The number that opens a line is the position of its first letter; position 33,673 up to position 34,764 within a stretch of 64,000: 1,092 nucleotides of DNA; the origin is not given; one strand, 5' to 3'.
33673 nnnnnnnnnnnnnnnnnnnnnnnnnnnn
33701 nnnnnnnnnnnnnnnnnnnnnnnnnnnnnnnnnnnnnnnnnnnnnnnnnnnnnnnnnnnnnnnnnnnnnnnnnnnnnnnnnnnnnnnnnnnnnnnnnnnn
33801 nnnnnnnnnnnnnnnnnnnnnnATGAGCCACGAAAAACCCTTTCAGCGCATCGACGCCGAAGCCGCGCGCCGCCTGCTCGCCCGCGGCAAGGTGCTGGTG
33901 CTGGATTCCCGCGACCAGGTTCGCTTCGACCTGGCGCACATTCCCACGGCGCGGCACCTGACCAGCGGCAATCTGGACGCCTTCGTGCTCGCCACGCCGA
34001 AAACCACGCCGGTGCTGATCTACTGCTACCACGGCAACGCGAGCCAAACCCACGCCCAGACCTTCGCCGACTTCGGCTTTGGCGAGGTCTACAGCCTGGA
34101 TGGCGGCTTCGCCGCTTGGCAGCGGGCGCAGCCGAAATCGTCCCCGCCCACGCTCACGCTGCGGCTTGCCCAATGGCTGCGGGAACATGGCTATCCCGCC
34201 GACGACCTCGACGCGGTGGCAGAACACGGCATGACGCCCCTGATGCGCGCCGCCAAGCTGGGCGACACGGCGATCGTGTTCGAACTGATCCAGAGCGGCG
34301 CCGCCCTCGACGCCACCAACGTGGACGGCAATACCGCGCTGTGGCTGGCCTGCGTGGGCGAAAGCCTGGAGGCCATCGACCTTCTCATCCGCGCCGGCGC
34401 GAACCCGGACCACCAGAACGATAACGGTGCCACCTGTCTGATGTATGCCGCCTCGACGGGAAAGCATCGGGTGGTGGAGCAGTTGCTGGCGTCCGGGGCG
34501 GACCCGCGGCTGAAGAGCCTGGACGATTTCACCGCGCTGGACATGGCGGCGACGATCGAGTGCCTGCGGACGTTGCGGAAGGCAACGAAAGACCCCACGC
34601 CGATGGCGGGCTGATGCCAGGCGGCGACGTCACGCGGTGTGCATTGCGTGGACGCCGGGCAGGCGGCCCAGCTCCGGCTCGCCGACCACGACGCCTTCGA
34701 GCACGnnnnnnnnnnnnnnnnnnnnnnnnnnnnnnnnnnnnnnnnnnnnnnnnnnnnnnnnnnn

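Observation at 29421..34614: Extended draT-draG operon: receiver domain in front, ArsC::SagB fusion and rhodanese::ankyrin fusion behind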

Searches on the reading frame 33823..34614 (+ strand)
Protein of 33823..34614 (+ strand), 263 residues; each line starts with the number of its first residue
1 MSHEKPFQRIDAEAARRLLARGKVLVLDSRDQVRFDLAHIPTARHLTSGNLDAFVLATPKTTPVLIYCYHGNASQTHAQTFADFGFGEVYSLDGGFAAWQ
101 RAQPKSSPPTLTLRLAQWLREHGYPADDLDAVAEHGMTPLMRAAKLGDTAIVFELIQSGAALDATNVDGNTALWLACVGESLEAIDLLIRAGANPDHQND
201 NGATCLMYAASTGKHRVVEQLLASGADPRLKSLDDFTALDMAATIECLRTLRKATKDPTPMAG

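Call 4: search_protein_families(library=pfam, proteins=[window:33823-34614:+], max_evalue=0.01)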
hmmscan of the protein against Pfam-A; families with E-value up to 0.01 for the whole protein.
window:33823-34614:+ (263 aa): 7 families
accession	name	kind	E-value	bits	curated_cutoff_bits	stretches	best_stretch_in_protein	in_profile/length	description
PF12796.13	Ank_2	-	1.1e-21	77.6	27.3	2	181-257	9-85/90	Ankyrin repeats (3 copies)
PF00023.36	Ank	-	1.5e-21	75.7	21.1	3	201-231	1-31/33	Ankyrin repeat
PF00581.25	Rhodanese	-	8.5e-18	65.1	22.2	1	12-101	2-101/102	Rhodanese-like domain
PF13637.12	Ank_4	-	1.7e-16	60.4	22.7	2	173-219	1-47/50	Ankyrin repeats (many copies)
PF13606.12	Ank_3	-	1.8e-15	55.7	22.3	2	168-197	1-30/30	Ankyrin repeat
PF13857.12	Ank_5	-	4.8e-12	46.4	27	2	188-242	1-56/56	Ankyrin repeats (many copies)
PF24521.3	Ank_KRIT1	-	0.00039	20.6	80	1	138-231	20-115/149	KRIT1 ankyrin-repeats domain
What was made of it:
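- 33823..34614 (+): Rhodanese::ankyrin protein (263 aa). GlpE-like rhodanese with active loop CYHGNAS, followed by about 4 ankyrin repeats. PF00581 at 65 bits; PF12796 and PF00023 (call 4).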

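Call 5: search_protein_families(library=ncbifam, proteins=[window:33823-34614:+], max_evalue=0.01)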
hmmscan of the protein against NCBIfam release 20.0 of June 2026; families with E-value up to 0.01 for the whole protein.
window:33823-34614:+ (263 aa): 15 families
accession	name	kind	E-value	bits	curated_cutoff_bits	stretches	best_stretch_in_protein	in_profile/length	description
NF001195.0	PRK00162.1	equivalog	1.7e-27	95.8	102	1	6-106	3-103/108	thiosulfate sulfurtransferase GlpE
NF041931.2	MzaA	equivalog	1.2e-13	50.8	800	2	181-245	14-78/726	MZA anti-phage system associated sigma-70 family RNA polymerase sigma factor MzaA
NF043029.1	T4SS_AnkY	equivalog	2e-12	46.4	600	1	169-244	458-533/543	Dot/Icm T4SS effector AnkY/LegA9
NF043023.1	T4SS_AnkH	equivalog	2.6e-11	42.9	600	1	126-227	22-123/467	Dot/Icm T4SS effector AnkH/LegA3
NF006444.0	PRK08762.1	equivalog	8.9e-11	41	449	1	7-111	14-119/387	molybdopterin-synthase adenylyltransferase MoeB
NF043022.1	T4SS_AnkG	equivalog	9.4e-11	41.1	500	1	138-244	332-445/455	Dot/Icm T4SS effector AnkG/AnkZ/LegA7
NF041203.1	rhodanese_LYCAU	equivalog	1.8e-10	40.5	115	1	5-103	18-120/126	rhodanese-related (seleno)protein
NF045521.1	rhoda_near_glyco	subfamily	1.1e-09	38.3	145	1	22-102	30-111/144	rhodanese homology domain-containing protein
NF005902.0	PRK07878.1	equivalog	8.1e-06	25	647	1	12-102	291-384/392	adenylyltransferase/sulfurtransferase MoeZ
NF043024.1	T4SS_AnkI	equivalog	9.2e-06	24.7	550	1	158-211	230-283/439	Dot/Icm T4SS effector AnkI/LegAS4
NF043028.1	T4SS_AnkX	equivalog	3.6e-05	22.1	1400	0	199-241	579-621/938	Dot/Icm T4SS effector AnkN/AnkX/LegA8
NF001133.1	PRK00142.1-1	equivalog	0.00034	20.3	170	1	8-105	106-209/229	oxygen-dependent tRNA uridine(34) hydroxylase TrhO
NF033833.0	rhodan_ChrE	equivalog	0.00082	19.3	120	1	13-101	9-99/108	rhodanese family chromate resistance protein ChrE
NF008752.0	PRK11784.1-4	equivalog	0.0012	17.7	266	1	50-102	79-131/357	tRNA 2-selenouridine(34) synthase MnmH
NF043021.1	T4SS_AnkF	equivalog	0.0013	17.1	1000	0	173-233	589-650/917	Dot/Icm T4SS effector AnkF/LegA14/Ceg31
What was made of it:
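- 33823..34614 (+): NF001195 GlpE at 95.8 bits, just under its cutoff of 102 (call 5).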
